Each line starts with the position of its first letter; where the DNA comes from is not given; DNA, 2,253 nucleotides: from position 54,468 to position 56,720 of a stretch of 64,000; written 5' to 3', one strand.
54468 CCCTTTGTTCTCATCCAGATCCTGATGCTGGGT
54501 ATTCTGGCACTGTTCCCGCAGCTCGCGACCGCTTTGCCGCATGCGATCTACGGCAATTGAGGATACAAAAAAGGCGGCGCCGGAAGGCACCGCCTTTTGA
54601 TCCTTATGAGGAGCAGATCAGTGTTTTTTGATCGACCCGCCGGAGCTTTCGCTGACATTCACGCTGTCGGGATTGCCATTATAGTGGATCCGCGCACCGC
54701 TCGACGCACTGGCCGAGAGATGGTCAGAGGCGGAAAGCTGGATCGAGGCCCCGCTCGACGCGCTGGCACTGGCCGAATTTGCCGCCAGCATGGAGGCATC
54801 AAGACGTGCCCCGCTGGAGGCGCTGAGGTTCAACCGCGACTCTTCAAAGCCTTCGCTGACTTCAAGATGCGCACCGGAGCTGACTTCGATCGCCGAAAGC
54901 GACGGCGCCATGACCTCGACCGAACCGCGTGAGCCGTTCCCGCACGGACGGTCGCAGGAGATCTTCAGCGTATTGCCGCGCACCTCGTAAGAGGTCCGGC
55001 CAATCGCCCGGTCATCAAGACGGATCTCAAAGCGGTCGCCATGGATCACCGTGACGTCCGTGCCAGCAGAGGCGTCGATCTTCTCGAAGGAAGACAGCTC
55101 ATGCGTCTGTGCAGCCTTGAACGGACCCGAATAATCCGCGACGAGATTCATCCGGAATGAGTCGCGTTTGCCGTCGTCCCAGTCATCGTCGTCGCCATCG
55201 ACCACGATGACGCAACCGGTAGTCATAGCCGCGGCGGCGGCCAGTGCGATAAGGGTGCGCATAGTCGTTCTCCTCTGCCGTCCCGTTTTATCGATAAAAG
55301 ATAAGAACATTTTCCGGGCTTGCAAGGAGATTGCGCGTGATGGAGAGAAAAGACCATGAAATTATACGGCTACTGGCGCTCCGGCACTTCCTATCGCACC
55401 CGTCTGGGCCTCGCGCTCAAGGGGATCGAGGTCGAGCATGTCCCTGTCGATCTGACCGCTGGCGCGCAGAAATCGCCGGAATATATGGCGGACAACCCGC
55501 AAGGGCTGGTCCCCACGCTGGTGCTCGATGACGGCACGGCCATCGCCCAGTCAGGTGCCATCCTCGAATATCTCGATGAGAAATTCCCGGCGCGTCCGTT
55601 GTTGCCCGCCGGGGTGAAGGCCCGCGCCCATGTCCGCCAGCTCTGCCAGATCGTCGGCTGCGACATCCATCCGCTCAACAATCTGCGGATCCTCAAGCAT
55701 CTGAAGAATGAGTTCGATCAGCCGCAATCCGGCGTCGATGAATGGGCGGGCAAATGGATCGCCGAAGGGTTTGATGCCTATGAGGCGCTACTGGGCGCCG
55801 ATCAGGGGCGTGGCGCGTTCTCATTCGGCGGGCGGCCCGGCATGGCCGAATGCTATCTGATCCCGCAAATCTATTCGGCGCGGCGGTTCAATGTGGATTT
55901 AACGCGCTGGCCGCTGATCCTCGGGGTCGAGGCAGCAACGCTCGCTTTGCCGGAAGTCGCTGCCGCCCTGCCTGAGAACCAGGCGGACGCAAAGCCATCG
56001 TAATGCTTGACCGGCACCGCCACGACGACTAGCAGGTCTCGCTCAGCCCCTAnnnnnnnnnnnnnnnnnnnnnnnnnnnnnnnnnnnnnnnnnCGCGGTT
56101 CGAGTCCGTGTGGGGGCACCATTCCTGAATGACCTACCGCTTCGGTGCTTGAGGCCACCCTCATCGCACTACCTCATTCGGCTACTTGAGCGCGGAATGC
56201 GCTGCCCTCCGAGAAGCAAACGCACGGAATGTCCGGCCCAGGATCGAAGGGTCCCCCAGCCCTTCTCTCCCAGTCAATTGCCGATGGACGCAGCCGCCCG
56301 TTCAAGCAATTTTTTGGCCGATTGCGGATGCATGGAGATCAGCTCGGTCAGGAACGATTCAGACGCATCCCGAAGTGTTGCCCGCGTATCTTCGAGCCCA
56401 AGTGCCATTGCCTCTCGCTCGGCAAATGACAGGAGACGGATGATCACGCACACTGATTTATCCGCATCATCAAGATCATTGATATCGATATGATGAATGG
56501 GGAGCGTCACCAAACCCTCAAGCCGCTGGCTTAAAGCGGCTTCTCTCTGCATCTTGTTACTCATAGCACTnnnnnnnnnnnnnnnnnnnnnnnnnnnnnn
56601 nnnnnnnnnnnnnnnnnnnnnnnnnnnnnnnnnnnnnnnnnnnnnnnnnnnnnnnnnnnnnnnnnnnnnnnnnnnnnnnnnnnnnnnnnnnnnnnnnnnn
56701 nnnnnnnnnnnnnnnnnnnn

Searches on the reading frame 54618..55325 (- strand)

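Call 6: search_protein_families(library=pfam, proteins=[window:54618-55325:-], max_evalue=0.01)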
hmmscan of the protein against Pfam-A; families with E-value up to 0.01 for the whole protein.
window:54618-55325:- (235 aa): 1 family
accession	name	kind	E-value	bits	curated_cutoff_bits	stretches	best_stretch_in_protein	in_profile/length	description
PF10988.14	DUF2807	-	1.7e-21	77.2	24.2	2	80-173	2-97/181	Putative auto-transporter adhesin, head GIN domain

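Call 7: search_protein_families(library=ncbifam, proteins=[window:54618-55325:-], max_evalue=0.01)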
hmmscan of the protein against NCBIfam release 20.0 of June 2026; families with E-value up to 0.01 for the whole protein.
window:54618-55325:- (235 aa): 0 families

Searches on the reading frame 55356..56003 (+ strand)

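Call 6: search_protein_families(library=pfam, proteins=[window:55356-56003:+], max_evalue=0.01)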
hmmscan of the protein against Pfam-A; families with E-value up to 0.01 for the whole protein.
window:55356-56003:+ (215 aa): 4 families
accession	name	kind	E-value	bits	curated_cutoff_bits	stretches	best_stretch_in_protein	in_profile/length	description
PF02798.26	GST_N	-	4e-18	66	20.9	1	1-75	3-76/76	Glutathione S-transferase, N-terminal domain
PF13409.12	GST_N_2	-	7e-17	62.2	25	1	11-75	4-69/70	Glutathione S-transferase, N-terminal domain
PF13417.12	GST_N_3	-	2e-15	57.3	22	1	3-80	1-74/75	Glutathione S-transferase, N-terminal domain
PF13410.11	GST_C_2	-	6.4e-05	23.4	24.9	1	135-181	11-53/69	Glutathione S-transferase, C-terminal domain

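Call 7: search_protein_families(library=ncbifam, proteins=[window:55356-56003:+], max_evalue=0.01)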
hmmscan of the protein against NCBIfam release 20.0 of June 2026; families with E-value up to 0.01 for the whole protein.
window:55356-56003:+ (215 aa): 11 families
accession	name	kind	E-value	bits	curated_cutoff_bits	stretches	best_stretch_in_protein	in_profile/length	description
TIGR01262.1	maiA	equivalog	1.4e-76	256.8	171.05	1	2-212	1-210/211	maleylacetoacetate isomerase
NF011693.0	PRK15113.1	equivalog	7.7e-14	51.9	150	1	18-116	25-125/214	glutathione transferase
NF007016.1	PRK09481.1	equivalog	7.5e-12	45.1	314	1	7-118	17-123/209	stringent starvation protein SspA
NF050814.1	FtsZBindFzlA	equivalog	3.6e-11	43.2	300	1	3-100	7-104/228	FtsZ-binding protein FzlA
NF007831.0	PRK10542.1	equivalog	2.3e-09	37.1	198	1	1-96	1-97/201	glutathione transferase GstA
NF042997.1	bet_ethrase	equivalog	4e-07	29.4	440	1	12-90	24-96/273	beta-etherase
NF007682.0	PRK10357.1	equivalog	2e-05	24.2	181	1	1-98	1-95/202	glutathione S-transferase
NF007702.0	PRK10387.1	equivalog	2.7e-05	24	133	1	1-124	1-117/215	glutaredoxin 2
NF049950.1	IsopEpoxGlthnTfaseIsoI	equivalog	0.00013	21.6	300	1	22-79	30-80/238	iIsoprene-epoxide--glutathione S-transferase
TIGR02182.1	GRXB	equivalog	0.0028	17.4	186.65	1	3-131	2-122/209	GrxB family glutaredoxin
NF008731.0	PRK11752.1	equivalog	0.0045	16.3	325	1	20-93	69-143/287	glutathione-dependent disulfide-bond oxidoreductase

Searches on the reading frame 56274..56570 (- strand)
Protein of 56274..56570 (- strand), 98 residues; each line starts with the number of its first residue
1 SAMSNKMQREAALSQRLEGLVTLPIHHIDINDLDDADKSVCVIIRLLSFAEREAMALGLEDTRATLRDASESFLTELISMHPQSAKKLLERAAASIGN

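Call 38: search_protein_families(library=pfam, proteins=[window:56274-56570:-], max_evalue=10)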
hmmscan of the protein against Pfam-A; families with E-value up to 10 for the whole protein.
window:56274-56570:- (98 aa): 2 families
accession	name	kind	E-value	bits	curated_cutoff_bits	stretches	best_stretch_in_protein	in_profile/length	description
PF12348.14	CLASP_N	-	0.031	14.3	27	1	53-95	179-221/227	CLASP N terminal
PF04910.20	Tcf25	-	0.15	11.6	24.2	1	46-93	170-217/337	Transcriptional repressor TCF25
